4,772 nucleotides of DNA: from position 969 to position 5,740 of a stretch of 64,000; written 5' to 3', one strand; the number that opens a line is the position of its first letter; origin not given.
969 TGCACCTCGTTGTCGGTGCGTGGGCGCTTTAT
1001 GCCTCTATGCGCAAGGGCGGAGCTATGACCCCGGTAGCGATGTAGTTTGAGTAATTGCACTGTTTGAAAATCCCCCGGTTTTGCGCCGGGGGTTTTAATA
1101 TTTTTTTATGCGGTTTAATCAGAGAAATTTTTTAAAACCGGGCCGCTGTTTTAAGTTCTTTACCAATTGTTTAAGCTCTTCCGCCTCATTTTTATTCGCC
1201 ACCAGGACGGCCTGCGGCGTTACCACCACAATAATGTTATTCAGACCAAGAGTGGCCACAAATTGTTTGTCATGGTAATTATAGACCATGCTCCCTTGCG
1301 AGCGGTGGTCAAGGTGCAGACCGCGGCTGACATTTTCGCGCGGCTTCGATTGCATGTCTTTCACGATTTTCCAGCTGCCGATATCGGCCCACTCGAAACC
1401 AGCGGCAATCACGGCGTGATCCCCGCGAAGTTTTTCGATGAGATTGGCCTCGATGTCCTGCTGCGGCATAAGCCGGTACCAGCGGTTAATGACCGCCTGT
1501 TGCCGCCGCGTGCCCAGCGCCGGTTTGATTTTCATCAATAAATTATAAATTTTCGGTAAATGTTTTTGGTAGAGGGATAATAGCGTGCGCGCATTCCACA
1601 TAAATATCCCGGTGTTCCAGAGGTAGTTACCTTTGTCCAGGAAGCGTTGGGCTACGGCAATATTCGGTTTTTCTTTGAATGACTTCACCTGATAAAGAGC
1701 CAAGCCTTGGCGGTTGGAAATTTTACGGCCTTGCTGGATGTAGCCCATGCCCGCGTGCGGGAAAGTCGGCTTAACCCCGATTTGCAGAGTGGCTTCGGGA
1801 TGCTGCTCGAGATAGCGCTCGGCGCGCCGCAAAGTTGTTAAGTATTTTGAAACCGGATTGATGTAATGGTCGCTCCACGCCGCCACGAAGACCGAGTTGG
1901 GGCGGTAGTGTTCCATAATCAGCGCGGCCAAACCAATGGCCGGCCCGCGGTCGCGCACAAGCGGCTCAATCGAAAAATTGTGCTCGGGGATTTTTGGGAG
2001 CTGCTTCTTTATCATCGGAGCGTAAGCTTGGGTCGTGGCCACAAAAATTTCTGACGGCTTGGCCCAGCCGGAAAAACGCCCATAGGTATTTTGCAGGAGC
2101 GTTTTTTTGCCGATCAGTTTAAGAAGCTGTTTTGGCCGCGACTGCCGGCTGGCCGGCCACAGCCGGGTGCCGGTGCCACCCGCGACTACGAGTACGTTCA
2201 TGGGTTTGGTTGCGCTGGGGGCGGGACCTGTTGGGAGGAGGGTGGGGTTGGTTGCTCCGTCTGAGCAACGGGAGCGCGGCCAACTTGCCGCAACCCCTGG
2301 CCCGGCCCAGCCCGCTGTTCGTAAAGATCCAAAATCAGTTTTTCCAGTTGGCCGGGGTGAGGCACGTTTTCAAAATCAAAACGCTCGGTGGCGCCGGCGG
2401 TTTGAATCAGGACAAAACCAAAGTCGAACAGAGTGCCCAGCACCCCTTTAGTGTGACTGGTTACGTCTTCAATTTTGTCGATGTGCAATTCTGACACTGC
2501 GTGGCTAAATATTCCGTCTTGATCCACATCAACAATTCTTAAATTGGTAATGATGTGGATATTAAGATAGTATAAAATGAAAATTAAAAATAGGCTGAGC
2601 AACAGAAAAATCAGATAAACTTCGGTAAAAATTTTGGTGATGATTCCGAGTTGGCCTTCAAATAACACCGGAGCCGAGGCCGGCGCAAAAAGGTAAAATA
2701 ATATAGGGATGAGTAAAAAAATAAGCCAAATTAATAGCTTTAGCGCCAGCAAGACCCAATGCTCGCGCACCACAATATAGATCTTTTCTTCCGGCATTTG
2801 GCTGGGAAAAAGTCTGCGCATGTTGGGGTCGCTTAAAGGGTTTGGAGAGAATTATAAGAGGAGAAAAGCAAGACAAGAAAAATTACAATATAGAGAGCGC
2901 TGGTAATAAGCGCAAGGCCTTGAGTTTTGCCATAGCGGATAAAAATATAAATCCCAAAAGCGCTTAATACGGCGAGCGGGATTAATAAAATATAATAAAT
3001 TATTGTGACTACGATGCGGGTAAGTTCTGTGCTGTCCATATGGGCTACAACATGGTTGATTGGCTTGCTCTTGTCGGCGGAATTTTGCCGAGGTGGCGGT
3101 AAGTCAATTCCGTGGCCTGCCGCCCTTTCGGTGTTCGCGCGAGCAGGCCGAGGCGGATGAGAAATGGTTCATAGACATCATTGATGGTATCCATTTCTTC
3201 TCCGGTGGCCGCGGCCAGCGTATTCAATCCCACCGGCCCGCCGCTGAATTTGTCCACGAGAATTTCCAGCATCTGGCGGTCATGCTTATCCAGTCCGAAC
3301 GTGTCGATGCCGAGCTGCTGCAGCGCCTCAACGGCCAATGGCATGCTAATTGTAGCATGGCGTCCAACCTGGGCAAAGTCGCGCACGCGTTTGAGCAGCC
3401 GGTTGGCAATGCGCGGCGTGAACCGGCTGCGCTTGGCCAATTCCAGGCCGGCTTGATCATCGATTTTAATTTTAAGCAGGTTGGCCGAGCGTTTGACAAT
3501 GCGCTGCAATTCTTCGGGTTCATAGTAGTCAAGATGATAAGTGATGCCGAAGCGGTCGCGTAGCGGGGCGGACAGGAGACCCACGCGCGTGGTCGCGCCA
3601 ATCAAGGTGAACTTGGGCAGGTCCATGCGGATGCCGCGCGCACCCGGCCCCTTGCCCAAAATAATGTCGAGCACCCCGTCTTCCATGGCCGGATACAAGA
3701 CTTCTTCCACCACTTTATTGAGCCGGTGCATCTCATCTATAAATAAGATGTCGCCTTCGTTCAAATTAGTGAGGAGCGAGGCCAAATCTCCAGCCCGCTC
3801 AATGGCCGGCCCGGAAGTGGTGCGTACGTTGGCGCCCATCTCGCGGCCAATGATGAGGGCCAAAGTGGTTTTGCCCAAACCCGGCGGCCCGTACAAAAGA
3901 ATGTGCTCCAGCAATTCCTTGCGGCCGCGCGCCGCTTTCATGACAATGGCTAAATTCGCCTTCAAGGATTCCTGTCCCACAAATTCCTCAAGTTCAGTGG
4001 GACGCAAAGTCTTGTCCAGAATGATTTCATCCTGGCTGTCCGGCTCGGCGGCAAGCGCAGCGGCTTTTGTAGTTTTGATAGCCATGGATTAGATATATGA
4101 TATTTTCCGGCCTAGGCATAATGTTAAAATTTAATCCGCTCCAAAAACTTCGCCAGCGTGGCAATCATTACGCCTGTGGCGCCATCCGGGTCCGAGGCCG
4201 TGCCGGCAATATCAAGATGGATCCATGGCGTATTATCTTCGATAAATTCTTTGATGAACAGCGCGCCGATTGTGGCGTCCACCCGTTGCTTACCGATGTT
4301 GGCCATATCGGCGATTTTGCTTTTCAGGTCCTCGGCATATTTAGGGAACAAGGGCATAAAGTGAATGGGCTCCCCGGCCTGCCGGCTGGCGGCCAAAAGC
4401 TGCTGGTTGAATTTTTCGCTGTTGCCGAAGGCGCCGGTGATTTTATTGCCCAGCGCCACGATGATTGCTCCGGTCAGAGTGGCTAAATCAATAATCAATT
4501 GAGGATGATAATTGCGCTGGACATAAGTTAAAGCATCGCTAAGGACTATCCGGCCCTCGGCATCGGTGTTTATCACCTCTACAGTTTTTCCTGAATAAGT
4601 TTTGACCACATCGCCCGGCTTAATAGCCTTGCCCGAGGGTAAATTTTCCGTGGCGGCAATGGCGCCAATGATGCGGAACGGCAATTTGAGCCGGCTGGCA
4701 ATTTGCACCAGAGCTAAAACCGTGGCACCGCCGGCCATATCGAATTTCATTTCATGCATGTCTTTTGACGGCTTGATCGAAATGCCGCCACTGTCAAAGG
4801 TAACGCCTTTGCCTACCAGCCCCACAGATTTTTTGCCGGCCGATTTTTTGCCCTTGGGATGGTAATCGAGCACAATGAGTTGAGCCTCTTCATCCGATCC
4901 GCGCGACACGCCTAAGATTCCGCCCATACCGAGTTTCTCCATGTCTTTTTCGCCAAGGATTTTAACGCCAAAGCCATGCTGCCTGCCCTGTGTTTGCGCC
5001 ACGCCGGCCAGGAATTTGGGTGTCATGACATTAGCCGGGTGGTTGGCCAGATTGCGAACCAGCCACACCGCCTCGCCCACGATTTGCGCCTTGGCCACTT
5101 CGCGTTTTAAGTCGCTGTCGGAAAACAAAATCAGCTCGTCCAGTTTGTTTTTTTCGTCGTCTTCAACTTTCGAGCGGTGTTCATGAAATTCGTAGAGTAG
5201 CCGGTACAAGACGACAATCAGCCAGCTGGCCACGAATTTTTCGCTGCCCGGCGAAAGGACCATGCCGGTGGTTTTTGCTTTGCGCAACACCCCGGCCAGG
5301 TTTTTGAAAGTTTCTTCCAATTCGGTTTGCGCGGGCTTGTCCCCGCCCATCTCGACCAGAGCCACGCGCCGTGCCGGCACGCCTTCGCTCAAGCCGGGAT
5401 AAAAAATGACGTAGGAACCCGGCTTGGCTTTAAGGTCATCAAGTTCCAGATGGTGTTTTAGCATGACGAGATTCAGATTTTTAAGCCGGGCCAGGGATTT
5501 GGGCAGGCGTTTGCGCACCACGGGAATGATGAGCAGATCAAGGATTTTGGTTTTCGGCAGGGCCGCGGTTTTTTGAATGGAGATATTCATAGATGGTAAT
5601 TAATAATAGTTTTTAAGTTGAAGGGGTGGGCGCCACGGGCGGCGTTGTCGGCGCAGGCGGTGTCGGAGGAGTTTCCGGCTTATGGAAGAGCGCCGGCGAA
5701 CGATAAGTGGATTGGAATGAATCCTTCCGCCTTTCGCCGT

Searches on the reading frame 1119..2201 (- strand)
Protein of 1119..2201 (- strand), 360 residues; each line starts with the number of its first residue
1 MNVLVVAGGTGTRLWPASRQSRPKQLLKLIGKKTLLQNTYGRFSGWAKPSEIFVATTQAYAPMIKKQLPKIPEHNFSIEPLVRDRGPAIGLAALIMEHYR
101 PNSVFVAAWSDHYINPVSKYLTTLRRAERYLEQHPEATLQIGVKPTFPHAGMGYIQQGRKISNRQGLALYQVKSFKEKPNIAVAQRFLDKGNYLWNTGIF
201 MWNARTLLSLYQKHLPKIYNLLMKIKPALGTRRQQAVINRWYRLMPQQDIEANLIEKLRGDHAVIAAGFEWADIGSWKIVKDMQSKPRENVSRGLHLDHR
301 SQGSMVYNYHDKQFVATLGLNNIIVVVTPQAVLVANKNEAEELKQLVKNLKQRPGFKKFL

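Call 52: search_protein_families(library=pfam, proteins=[window:1119-2201:-], max_evalue=0.0001)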
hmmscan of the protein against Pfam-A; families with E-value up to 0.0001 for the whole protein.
window:1119-2201:- (360 aa): 3 families
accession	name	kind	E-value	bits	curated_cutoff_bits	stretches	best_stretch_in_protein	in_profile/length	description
PF00483.29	NTP_transferase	-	1.4e-30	107.2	21.2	1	4-282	3-237/245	Nucleotidyl transferase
PF22640.1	ManC_GMP_beta-helix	-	1.7e-10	41.1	27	1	302-350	9-55/55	MannoseP isomerase/GMP-like beta-helix domain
PF12804.13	NTP_transf_3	-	1.3e-05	25.9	27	1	4-108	2-93/160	MobA-like NTP transferase domain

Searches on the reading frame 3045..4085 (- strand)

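Call 52: search_protein_families(library=pfam, proteins=[window:3045-4085:-], max_evalue=0.0001)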
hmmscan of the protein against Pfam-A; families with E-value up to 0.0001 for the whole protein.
window:3045-4085:- (346 aa): 8 families
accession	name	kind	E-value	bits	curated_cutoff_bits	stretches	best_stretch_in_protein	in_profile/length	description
PF05496.18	RuvB_N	-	4.7e-76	254.4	27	1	27-185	1-159/159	Holliday junction DNA helicase RuvB P-loop domain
PF17864.7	AAA_lid_4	-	1.7e-28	98.6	27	1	188-261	1-74/74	RuvB AAA lid domain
PF05491.19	RuvB_C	-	7.2e-24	84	24.7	1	263-332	2-71/72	RuvB C-terminal winged helix domain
PF00004.35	AAA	-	5.7e-20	72.5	21.2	1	62-186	1-130/131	ATPase family associated with various cellular activities (AAA)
PF07728.20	AAA_5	-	1.2e-09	38.7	22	1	61-179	1-139/139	AAA domain (dynein-related subfamily)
PF06068.19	TIP49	-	3.9e-06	26.7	23.8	1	26-89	16-80/347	TIP49 P-loop domain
PF01078.27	Mg_chelatase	-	5.6e-06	26.3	20.3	0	32-77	2-40/207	Magnesium chelatase, subunit ChlI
PF13191.12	AAA_16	-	7.2e-06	27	32.6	0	34-95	1-61/167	AAA ATPase domain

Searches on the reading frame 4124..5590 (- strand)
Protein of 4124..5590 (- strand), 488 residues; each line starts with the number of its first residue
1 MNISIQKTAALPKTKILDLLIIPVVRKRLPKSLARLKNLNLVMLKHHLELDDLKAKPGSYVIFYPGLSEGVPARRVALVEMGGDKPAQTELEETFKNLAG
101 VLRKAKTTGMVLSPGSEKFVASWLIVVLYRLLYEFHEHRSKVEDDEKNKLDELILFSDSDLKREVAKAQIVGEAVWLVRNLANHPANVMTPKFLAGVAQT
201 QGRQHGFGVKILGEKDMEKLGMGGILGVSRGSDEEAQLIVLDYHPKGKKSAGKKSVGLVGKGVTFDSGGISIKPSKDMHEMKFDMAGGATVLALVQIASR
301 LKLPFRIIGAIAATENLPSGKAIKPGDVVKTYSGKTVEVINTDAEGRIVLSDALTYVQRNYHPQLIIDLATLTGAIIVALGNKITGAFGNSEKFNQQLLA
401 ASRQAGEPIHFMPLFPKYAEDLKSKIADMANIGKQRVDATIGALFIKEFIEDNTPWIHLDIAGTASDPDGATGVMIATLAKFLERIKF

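Call 52: search_protein_families(library=pfam, proteins=[window:4124-5590:-], max_evalue=0.0001)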
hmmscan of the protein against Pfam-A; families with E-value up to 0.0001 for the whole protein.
window:4124-5590:- (488 aa): 1 family
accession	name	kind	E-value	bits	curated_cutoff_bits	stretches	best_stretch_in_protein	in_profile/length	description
PF00883.26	Peptidase_M17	-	1.8e-115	386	25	1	177-479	2-309/310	Cytosol aminopeptidase family, catalytic domain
